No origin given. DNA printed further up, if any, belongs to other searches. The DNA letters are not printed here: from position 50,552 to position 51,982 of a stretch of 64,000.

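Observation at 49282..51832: DsrE-like + TusA + sulfide:quinone oxidoreductase module preceded by two stand-alone RAM-domain proteins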

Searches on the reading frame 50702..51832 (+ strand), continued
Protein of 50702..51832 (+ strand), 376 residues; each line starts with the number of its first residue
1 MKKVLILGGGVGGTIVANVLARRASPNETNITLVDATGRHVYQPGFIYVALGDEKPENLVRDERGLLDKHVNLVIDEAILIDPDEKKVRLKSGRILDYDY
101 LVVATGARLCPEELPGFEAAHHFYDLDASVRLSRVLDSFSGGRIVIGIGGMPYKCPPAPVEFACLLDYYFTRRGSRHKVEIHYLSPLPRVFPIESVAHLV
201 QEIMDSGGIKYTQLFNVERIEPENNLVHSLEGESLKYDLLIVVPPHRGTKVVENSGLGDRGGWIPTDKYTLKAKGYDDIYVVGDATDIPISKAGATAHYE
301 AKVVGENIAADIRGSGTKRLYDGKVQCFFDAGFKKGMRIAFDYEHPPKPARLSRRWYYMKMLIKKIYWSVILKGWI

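Call 16: search_solved_structures(query=L002:7132-7482:+, max_evalue=0.001, show_alignments=3)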
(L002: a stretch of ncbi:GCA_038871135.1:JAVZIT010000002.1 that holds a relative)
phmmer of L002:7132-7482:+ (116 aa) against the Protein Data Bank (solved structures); distinct sequences matched with E-value up to 0.001: 34.
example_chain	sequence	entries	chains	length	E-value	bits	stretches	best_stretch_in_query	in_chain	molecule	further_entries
6jmi_A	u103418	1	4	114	1.1e-18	70.5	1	12-102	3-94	Uncharacterized HTH-type transcriptional regulator Rv0081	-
3pqj_A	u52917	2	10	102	7.4e-15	58.2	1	21-103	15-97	Biofilm growth-associated repressor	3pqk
13ct_A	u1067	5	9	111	3.1e-14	56.2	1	21-98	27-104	Transcriptional regulator, ArsR family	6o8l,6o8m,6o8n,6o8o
6o8k_A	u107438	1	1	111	3.2e-14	56.2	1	21-98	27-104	Transcriptional regulator, ArsR family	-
4omy_A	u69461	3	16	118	1.3e-13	54.2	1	17-100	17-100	NolR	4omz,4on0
2kko_A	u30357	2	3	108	1.5e-13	54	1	21-103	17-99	POSSIBLE TRANSCRIPTIONAL REGULATORY PROTEIN (POSSIBLY ARSR-FAMILY) | Possible transcriptional regulatory arsR-family protein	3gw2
3jth_A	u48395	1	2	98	2.9e-12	49.9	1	20-104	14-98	Transcription activator HlyU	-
5znx_A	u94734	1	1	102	3.2e-12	49.7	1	20-104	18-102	Transcriptional activator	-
4k2e_A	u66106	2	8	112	1.6e-11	47.5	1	20-99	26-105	Transcriptional activator HlyU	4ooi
3f6v_A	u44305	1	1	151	6.1e-11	45.6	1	24-102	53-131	Possible transcriptional regulator, ArsR family protein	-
8qkf_A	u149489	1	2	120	3.2e-10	43.3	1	15-91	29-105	ArsR family transcriptional regulator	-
3cuo_A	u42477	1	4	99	9.2e-10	41.8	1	21-99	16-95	Uncharacterized HTH-type transcriptional regulator ygaV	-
2zkz_A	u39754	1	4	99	3.1e-09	40.1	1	18-99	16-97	Transcriptional repressor pagR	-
1r22_A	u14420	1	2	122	4.9e-09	39.5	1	20-93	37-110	Transcriptional repressor smtB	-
2jsc_A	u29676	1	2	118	7.9e-09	38.8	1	21-102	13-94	Transcriptional regulator Rv1994c/MT2050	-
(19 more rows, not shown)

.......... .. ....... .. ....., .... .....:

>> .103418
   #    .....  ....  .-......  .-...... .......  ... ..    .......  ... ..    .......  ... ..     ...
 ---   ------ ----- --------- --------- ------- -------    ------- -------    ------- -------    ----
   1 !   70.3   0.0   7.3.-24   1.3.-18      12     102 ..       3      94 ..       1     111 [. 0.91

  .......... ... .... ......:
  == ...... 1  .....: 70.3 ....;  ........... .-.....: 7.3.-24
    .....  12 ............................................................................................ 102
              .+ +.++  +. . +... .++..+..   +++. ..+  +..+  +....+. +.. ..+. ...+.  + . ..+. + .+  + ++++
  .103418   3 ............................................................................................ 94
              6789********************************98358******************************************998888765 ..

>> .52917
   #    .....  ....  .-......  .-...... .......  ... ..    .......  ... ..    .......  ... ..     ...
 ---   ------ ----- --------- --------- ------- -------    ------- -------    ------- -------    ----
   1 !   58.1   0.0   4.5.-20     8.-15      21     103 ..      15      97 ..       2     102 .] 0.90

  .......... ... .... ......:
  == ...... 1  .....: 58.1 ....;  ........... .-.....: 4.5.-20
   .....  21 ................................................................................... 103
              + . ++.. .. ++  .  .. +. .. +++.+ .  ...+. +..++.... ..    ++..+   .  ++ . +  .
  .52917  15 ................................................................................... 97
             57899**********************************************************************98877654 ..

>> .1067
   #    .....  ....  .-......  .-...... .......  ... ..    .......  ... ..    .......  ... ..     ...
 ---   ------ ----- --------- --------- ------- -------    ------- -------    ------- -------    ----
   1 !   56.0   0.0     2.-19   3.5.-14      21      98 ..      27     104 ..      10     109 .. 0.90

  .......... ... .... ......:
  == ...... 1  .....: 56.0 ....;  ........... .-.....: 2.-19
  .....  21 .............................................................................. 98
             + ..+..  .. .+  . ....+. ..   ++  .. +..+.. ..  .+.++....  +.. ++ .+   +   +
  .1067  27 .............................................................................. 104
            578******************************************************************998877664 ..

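Call 33: find_related_loci(query=A2, collection=genome_contigs, flank=6000)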
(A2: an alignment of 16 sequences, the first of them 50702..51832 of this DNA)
Query A2 (376 aa) in genome_contigs; peptide patterns used: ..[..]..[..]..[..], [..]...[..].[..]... (x = any residue, [..] = any of these).
600 stretches matched a pattern (row limit reached: there are more); 595 encode a relative of the query (tblastn E <= 1e-3); the best 80 are kept; 80 distinct loci.
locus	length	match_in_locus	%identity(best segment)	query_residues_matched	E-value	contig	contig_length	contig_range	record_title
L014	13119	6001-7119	60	2-374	8e-155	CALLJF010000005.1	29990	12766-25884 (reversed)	MAG: uncultured Nitrososphaerales archaeon isolate S1_Bin_METABAT__299_1 genome assembly, contig: c_000000238161, whole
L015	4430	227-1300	59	17-374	3e-149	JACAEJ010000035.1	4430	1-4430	MAG: Nitrososphaerales archaeon isolate L.E.AR.22 k119_25365, whole genome shotgun sequence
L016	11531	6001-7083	56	17-376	6e-141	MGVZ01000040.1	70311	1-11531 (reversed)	MAG: Euryarchaeota archaeon RBG_16_67_27 RBG_16_scaffold_3592, whole genome shotgun sequence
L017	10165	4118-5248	57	1-376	9e-141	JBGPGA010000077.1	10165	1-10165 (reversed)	MAG: Thermoplasmata archaeon isolate OBJ_0618_7090110_53 k141_6527426_length_10165_cov_12.0000, whole genome shotgun seq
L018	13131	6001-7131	57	1-376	8e-139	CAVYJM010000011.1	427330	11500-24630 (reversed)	MAG: uncultured Thermoplasmata archaeon isolate MFD01299.bin.2.33 genome assembly, contig: contig_29906, whole genome sh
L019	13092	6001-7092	56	14-376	9e-139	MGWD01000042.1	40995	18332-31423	MAG: Euryarchaeota archaeon RBG_19FT_COMBO_69_17 rbg_19ft_combo_scaffold_508, whole genome shotgun sequence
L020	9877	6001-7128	55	1-376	1e-137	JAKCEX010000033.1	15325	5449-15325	MAG: Candidatus Geocrenenecus arthurdayi isolate LGB-05.bin.6 NODE_1341_length_15325_cov_97.954813, whole genome shotgun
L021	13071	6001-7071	56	17-373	6e-131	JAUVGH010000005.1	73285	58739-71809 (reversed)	MAG: Methanomassiliicoccales archaeon isolate CSMAG_371 CSMAG_371_k141_2111156_length_73285_cov_8.0000, whole genome sho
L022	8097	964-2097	56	1-376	4e-130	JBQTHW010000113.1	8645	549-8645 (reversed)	MAG: Methanobacteriota archaeon isolate SAW39 c_000000144191, whole genome shotgun sequence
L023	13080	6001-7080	51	17-376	2e-124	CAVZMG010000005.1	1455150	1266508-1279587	MAG: uncultured Actinomycetes bacterium isolate MFD02134.bin.1.239 genome assembly, contig: contig_3430, whole genome sh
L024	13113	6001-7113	50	14-376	4e-123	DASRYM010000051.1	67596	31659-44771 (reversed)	MAG TPA_asm: Candidatus Zixiibacteriota bacterium isolate SMAG_U13342 k141_372324, whole genome shotgun sequence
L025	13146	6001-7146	51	1-374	4e-122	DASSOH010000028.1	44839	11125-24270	MAG TPA_asm: Candidatus Limnocylindria bacterium isolate SMAG_U1247 k141_270427, whole genome shotgun sequence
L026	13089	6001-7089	50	14-376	3e-120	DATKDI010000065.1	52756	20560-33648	MAG TPA_asm: Actinomycetota bacterium isolate SMAG_U14468 k141_3816162, whole genome shotgun sequence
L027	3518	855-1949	47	14-376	9e-123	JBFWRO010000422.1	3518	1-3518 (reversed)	MAG: Thermomicrobiales bacterium isolate CA_2019_TPBF_208 NODE_101326_length_3518_cov_2.278384_TPBF, whole genome shotgu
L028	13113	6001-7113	49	14-376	1e-119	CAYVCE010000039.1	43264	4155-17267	MAG TPA_asm: uncultured Steroidobacteraceae bacterium isolate binchicken_co31_408 genome assembly, contig: k141_1928419,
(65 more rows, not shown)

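Call 36: find_encoding_contigs(protein=P0001, flank=6000, max_places=2)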
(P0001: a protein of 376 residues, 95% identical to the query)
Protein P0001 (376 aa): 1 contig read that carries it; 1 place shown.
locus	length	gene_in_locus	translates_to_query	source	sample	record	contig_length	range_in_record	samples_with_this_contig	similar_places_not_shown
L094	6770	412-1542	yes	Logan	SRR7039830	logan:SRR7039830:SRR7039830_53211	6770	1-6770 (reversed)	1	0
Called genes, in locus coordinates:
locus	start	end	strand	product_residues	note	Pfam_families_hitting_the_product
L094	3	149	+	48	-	?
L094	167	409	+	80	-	PF01206:TusA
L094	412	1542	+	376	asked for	PF07992:Pyr_redox_2, PF21706:FCSD_central (weak)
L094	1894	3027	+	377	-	PF00180:Iso_dh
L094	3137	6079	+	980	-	PF01565:FAD_binding_4, PF02913:FAD-oxidase_C, PF13183:Fer4_8 (weak), PF02754:CCG (faint)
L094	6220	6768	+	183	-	?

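Call 37: find_encoding_contigs(protein=P0002, flank=6000, max_places=2)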
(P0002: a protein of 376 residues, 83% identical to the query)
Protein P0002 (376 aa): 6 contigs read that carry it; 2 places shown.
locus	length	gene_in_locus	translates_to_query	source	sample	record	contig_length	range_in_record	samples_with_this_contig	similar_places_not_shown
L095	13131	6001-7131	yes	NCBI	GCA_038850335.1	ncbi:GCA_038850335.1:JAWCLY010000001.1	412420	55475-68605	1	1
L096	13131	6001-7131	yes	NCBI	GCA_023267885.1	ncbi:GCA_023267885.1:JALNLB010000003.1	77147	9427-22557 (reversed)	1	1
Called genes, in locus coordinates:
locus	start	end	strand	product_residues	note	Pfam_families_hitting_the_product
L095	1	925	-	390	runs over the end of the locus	PF01266:DAO (weak), PF01494:FAD_binding_3 (weak), PF03486:HI0933_like (weak), PF04820:Trp_halogenase (faint), PF05834:Lycopene_cycl, PF07992:Pyr_redox_2 (faint), PF12831:FAD_oxidored, PF13450:NAD_binding_8 (weak), +1 more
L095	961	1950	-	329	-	PF00389:2-Hacid_dh, PF02826:2-Hacid_dh_C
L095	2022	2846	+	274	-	PF00795:CN_hydrolase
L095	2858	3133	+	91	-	PF00708:Acylphosphatase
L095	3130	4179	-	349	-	PF01992:vATP-synt_AC39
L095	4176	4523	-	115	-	-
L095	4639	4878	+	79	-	PF01037:AsnC_trans_reg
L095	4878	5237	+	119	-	PF01037:AsnC_trans_reg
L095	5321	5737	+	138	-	PF02635:DsrE (weak), PF13686:DrsE_2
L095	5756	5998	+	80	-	PF01206:TusA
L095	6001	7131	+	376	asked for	PF07992:Pyr_redox_2, PF21706:FCSD_central (weak)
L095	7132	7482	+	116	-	PF12840:HTH_20, PF01022:HTH_5, PF01978:TrmB (weak)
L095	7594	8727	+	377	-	PF00180:Iso_dh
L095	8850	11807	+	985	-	PF01565:FAD_binding_4, PF02913:FAD-oxidase_C, PF13183:Fer4_8 (weak), PF02754:CCG (faint)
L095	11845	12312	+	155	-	PF04073:tRNA_edit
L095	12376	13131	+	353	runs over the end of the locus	PF04055:Radical_SAM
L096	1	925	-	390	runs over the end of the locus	PF01266:DAO (weak), PF01494:FAD_binding_3 (weak), PF03486:HI0933_like (weak), PF04820:Trp_halogenase (faint), PF05834:Lycopene_cycl, PF07992:Pyr_redox_2 (faint), PF12831:FAD_oxidored, PF13450:NAD_binding_8 (weak), +1 more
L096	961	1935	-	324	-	PF00389:2-Hacid_dh, PF02826:2-Hacid_dh_C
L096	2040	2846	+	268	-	PF00795:CN_hydrolase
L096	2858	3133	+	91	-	PF00708:Acylphosphatase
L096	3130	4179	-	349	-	PF01992:vATP-synt_AC39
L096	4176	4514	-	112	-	-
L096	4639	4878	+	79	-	PF01037:AsnC_trans_reg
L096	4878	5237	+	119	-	PF01037:AsnC_trans_reg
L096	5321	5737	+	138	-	PF02635:DsrE (weak), PF13686:DrsE_2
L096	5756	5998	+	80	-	PF01206:TusA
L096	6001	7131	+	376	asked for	PF07992:Pyr_redox_2, PF21706:FCSD_central (weak)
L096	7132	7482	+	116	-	PF12840:HTH_20, PF01022:HTH_5, PF01978:TrmB (weak)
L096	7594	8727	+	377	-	PF00180:Iso_dh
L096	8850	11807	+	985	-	PF01565:FAD_binding_4, PF02913:FAD-oxidase_C, PF13183:Fer4_8 (weak), PF02754:CCG (faint)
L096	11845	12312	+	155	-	PF04073:tRNA_edit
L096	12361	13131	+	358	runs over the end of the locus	PF04055:Radical_SAM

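Call 56: search_protein_families(library=pfam, alignment_id=A5, max_evalue=0.00001)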
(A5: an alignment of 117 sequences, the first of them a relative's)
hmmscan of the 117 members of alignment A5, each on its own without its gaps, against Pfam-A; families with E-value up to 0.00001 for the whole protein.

A. member 1, L014:4588-5178:+ (196 aa): 0 families

B. families by the number of members that match (of 117 scanned): 73 families (the first 25 are shown)
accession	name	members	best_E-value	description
PF00202.27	Aminotran_3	5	2.1e-81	Aminotransferase class-III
PF00582.32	Usp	3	8.3e-44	Universal stress protein family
PF08239.17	SH3_3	3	1.1e-15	Bacterial SH3 domain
PF08241.18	Methyltransf_11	3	1.2e-15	Methyltransferase domain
PF13649.12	Methyltransf_25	3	4.4e-10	Methyltransferase domain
PF00871.23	Acetate_kinase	2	1.1e-108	Acetokinase family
PF01212.27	Beta_elim_lyase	2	2.2e-84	Beta-eliminating lyase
PF01266.30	DAO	2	3.4e-74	FAD dependent oxidoreductase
PF00977.27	His_biosynth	2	4.4e-69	Histidine biosynthesis protein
PF01988.24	VIT1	2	2.2e-64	VIT family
PF01979.26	Amidohydro_1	2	2.3e-49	Amidohydrolase family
PF01545.26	Cation_efflux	2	3.5e-37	Cation efflux family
PF02811.25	PHP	2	5.8e-27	PHP domain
PF07969.17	Amidohydro_3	2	2.2e-25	Amidohydrolase family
PF16916.11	ZT_dimer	2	8.3e-18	Dimerisation domain of Zinc Transporter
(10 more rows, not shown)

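Call 70: predict_structure(alignment_id=A2)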
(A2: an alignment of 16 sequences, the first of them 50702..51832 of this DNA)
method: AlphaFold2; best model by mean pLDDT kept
length: 376 residues; sequences in the alignment: 16
mean_pLDDT: 88.6   pTM: 0.88
mean pLDDT of the five models: 88.6, 85.5, 84.4, 82.5, 78.6
residues with pLDDT >= 90: 224; 70-90: 125; 50-70: 23; < 50: 4
segments of 3 or more residues with pLDDT < 50: 194-196
pLDDT, mean of each block of 10 residues (from residue 1): 95 96 93 96 91 90 95 97 97 98 92 94 93 96 90 65 92 94 73 55 80 81 93 92 89 86 92 96 88 83 96 87 87 85 78 89 88 87
secondary structure, 60 per line:
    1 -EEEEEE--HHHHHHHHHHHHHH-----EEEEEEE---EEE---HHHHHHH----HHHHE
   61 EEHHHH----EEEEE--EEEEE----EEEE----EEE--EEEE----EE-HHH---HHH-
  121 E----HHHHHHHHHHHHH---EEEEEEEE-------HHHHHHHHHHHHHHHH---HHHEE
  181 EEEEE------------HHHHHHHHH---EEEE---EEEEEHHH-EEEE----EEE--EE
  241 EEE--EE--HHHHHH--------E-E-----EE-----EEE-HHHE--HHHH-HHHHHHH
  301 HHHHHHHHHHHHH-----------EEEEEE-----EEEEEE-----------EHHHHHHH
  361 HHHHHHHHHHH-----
elements in order: E2-7 H10-23 E29-35 E39-41 H45-51 H56-59 E60-62 H63-66 E71-75 E78-82 E87-90 E95-97 E100-103 H126-138 E142-149 H157-172 E179-185 H198-206 E210-213 E217-221 E226-229 E234-236 E239-243 H250-255 E279-281 H289-292 H294-313 E325-330 E336-341 H354-371

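Call 73: fold_search(model_id=the predicted structure, library=pdb)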
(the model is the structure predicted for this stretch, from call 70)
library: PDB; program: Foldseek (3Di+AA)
matches with E <= 10: 1374; with E <= 0.001: 690
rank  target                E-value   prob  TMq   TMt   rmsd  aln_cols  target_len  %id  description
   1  6oi6_B                1.2e-32  1.00  0.88  0.83   2.8       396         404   24  Crystal structure of human Sulfide Quinone Oxidoreductase in complex with coenzyme Q (sulfide soaked) (released 2020-01-15)
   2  8dhk_B                1.8e-32  1.00  0.88  0.82   2.8       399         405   24  Crystal structure of human Sulfide Quinone Oxidoreductase K207E (released 2023-07-19)
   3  8dhk_A                2.4e-32  1.00  0.87  0.81   3.1       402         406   24  Crystal structure of human Sulfide Quinone Oxidoreductase K207E (released 2023-07-19)
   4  6oi6_A                6.6e-32  1.00  0.88  0.82   3.1       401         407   24  Crystal structure of human Sulfide Quinone Oxidoreductase in complex with coenzyme Q (sulfide soaked) (released 2020-01-15)
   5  6mo6_B                9.2e-32  1.00  0.88  0.80   3.1       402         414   24  Crystal structure of the selenomethionine-substituted human sulfide:quinone oxidoreductase (released 2019-04-10)
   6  6oi5_B                1.9e-31  1.00  0.89  0.83   2.8       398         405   24  Crystal structure of human Sulfide Quinone Oxidoreductase (released 2020-01-15)
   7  6oi5_A                2.9e-31  1.00  0.88  0.82   3.1       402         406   24  Crystal structure of human Sulfide Quinone Oxidoreductase (released 2020-01-15)
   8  6mo6_A                5.4e-31  1.00  0.88  0.80   3.1       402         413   24  Crystal structure of the selenomethionine-substituted human sulfide:quinone oxidoreductase (released 2019-04-10)
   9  3hyv_A                4.3e-28  1.00  0.86  0.76   3.6       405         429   24  3-D X-Ray structure of the sulfide:quinone oxidoreductase from the hyperthermophilic bacterium Aquifex aeolicus (released 2009-07-14)
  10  3t31                  9.9e-28  1.00  0.84  0.76   3.7       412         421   20  Crystal structure of sulfide:quinone oxidoreductase from Acidithiobacillus ferrooxidans in complex with decylubiquinone (released 2011-08-17)
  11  3sxi                  4.4e-27  1.00  0.84  0.76   3.7       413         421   20  Crystal structure of sulfide:quinone oxidoreductase Cys128Ala variant from Acidithiobacillus ferrooxidans complexed with (released 2012-05-16)
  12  4nwz_A                4.9e-27  1.00  0.75  0.72   4.9       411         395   22  Structure of bacterial type II NADH dehydrogenase from Caldalkalibacillus thermarum at 2.5A resolution (released 2014-02-19)
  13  5kmq_D                6.8e-27  1.00  0.76  0.73   4.5       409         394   23  The structure of I379E variant of type II NADH dehydrogenase from Caldalkalibacillus thermarum (released 2017-01-25)
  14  3sz0                  9.5e-27  1.00  0.84  0.76   3.6       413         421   19  Crystal structure of sulfide:quinone oxidoreductase from Acidithiobacillus ferrooxidans in complex with sodium selenide (released 2012-05-16)
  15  3sy4                  1.3e-26  1.00  0.84  0.76   3.7       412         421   20  Crystal structure of sulfide:quinone oxidoreductase Ser126Ala variant from Acidithiobacillus ferrooxidans (released 2012-05-16)
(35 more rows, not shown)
